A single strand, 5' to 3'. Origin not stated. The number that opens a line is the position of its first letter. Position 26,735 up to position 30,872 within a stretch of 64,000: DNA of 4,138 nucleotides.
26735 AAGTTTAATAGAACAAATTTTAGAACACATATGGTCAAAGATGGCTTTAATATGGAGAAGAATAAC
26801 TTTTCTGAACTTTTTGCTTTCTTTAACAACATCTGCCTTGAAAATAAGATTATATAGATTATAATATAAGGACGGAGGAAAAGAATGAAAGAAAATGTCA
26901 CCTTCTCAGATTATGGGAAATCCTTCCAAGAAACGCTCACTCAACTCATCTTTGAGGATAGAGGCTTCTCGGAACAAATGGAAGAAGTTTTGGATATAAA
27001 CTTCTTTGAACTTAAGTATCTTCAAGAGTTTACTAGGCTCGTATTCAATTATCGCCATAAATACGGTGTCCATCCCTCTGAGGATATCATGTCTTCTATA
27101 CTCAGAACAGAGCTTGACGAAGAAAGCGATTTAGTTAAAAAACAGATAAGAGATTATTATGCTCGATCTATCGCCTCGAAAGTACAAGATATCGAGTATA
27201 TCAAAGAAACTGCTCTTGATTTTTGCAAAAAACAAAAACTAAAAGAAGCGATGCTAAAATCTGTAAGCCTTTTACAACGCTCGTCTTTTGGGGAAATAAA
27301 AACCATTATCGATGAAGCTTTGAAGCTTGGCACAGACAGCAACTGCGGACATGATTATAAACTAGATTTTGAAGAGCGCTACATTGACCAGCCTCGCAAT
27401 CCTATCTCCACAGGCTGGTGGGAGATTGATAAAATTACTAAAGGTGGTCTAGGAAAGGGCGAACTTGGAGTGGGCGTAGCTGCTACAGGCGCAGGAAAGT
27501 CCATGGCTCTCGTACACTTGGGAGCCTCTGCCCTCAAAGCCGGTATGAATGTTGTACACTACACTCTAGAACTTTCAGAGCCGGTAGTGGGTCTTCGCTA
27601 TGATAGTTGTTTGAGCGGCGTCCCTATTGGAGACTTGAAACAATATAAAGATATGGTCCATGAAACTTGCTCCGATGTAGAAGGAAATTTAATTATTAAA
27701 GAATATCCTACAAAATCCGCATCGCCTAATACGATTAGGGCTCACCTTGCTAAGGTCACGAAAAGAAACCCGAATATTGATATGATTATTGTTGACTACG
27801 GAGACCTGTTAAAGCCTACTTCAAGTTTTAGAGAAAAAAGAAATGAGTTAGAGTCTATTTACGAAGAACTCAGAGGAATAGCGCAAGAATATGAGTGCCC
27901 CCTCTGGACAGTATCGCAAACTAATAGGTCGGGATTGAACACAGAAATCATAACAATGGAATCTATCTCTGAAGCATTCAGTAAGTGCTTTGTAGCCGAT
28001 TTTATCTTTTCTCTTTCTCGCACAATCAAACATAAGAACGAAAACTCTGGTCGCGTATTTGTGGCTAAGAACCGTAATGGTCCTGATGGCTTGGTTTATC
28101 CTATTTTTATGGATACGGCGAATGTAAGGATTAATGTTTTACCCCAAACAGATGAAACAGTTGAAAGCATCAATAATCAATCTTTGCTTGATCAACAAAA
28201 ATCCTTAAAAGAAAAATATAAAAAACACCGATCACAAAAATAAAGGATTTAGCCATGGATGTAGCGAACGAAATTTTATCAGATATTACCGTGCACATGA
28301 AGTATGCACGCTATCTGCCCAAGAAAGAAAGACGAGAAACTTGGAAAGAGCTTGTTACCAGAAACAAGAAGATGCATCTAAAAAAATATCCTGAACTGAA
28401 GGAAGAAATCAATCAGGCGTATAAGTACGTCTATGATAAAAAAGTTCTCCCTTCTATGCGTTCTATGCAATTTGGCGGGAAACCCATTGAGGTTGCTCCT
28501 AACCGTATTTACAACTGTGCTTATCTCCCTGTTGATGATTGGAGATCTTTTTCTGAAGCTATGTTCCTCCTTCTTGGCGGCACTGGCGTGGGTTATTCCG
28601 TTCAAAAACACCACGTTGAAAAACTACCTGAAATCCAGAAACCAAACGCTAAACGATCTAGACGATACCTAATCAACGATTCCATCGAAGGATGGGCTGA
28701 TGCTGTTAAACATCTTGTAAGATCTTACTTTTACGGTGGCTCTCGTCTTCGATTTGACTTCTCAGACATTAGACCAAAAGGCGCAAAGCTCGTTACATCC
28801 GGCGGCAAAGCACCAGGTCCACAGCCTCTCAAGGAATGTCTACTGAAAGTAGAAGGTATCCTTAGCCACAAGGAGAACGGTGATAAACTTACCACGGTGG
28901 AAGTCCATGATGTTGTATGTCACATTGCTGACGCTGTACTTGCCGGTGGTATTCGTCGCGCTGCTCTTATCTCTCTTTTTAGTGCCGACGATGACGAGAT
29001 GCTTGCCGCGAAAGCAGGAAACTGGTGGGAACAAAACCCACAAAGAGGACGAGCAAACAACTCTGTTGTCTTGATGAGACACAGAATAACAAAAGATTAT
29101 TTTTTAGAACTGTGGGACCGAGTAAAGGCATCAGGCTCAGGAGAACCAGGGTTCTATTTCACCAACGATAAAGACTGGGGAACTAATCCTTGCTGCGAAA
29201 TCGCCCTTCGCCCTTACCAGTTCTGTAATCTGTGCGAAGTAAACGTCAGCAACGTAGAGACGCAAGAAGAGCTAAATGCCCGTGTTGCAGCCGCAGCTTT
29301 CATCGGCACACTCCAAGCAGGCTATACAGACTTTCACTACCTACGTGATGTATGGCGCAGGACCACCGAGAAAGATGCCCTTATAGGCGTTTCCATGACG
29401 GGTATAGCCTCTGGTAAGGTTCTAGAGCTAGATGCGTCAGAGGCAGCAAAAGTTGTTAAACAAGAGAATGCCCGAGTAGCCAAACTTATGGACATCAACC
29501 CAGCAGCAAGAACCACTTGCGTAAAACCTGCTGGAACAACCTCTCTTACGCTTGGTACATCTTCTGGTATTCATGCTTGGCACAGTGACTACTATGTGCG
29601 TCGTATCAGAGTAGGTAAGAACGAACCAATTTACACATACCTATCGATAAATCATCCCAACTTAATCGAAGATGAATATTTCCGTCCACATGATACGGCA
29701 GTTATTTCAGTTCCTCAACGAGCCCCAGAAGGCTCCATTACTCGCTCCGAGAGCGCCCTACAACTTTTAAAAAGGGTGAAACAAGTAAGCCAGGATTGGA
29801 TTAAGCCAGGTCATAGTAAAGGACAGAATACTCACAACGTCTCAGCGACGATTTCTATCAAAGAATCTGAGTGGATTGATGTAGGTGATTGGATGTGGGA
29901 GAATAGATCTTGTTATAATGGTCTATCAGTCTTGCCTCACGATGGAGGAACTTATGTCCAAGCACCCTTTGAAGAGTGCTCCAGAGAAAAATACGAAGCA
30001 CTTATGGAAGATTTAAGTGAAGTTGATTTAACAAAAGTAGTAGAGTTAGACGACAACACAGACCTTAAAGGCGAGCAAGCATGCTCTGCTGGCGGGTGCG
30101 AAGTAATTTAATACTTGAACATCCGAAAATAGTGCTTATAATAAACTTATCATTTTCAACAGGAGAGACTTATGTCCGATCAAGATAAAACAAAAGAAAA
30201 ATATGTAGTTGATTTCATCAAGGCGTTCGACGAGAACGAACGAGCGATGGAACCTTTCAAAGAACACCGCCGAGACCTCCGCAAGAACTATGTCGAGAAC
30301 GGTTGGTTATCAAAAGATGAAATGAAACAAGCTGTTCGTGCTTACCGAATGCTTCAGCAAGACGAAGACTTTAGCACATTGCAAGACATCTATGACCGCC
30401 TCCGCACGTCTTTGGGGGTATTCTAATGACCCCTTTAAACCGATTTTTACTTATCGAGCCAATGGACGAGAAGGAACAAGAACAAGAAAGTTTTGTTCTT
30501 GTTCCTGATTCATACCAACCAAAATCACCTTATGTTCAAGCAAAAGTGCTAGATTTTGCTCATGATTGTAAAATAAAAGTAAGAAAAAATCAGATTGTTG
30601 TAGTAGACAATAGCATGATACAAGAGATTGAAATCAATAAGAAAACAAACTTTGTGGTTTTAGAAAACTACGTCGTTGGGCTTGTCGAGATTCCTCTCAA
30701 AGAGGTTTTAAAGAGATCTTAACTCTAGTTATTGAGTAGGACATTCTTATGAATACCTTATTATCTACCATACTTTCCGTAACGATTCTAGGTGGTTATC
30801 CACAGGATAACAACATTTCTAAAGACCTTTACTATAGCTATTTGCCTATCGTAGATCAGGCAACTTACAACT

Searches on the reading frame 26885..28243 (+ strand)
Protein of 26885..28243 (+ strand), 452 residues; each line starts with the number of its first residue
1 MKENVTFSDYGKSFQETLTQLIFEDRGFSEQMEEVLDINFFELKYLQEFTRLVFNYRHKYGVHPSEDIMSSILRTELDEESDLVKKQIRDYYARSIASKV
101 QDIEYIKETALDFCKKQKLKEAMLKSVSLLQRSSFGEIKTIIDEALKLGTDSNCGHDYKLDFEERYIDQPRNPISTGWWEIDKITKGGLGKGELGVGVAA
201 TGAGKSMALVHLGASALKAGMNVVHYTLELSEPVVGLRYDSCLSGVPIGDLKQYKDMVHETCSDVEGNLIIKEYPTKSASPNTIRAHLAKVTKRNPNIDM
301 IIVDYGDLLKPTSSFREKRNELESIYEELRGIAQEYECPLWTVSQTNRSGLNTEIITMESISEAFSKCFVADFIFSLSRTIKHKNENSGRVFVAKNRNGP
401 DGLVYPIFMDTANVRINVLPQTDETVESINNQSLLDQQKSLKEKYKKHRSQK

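Call 25: search_protein_families(library=pfam, proteins=[window:26885-28243:+], max_evalue=0.001)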
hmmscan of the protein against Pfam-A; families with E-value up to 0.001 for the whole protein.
window:26885-28243:+ (452 aa): 3 families
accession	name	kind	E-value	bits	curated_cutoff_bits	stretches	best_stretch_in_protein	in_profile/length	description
PF03796.21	DnaB_C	-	3.5e-20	72.9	27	1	174-409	2-247/255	DnaB-like helicase C terminal domain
PF13481.12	AAA_25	-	7.5e-09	35.9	27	1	182-348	23-192/195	AAA domain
PF06745.19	ATPase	-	0.00053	19.9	26.6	0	175-332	2-154/231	KaiC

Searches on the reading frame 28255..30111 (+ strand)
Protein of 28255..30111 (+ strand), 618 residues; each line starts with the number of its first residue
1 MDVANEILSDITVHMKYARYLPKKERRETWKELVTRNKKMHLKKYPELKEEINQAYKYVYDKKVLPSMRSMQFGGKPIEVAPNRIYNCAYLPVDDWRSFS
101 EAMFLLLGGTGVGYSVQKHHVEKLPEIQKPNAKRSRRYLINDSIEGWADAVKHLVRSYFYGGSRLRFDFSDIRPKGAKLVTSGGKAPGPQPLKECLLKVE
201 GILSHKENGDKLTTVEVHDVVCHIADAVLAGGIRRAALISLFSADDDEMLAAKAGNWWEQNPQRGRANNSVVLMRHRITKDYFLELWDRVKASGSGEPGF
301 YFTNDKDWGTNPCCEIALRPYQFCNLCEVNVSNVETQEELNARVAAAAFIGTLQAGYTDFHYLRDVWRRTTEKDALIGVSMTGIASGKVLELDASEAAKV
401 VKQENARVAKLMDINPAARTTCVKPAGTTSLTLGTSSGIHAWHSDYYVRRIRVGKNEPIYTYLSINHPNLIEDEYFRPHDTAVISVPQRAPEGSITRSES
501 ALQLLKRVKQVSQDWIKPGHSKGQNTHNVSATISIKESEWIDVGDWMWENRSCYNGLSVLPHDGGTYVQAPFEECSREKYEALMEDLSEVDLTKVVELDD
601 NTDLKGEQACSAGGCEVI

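Call 25: search_protein_families(library=pfam, proteins=[window:28255-30111:+], max_evalue=0.001)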
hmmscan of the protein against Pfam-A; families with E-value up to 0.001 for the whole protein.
window:28255-30111:+ (618 aa): 2 families
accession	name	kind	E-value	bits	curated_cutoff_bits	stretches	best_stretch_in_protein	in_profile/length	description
PF02867.20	Ribonuc_red_lgC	-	2.3e-08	33.6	23.9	0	310-342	209-251/523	Ribonucleotide reductase, barrel domain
PF21995.1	RNR-II_ins_dom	-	3.5e-08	34.1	27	1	133-203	32-107/107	B12-dependent ribonucleotide reductase, insertion domain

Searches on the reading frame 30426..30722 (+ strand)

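Call 23: search_protein_families(library=phrogs, proteins=[window:30426-30722:+], max_evalue=0.01)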
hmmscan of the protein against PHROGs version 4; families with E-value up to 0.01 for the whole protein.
window:30426-30722:+ (98 aa): 1 family
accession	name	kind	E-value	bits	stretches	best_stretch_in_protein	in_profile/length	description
phrog_3188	-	other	0.00068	20.4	1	1-88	3-95/96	co-chaperonin GroES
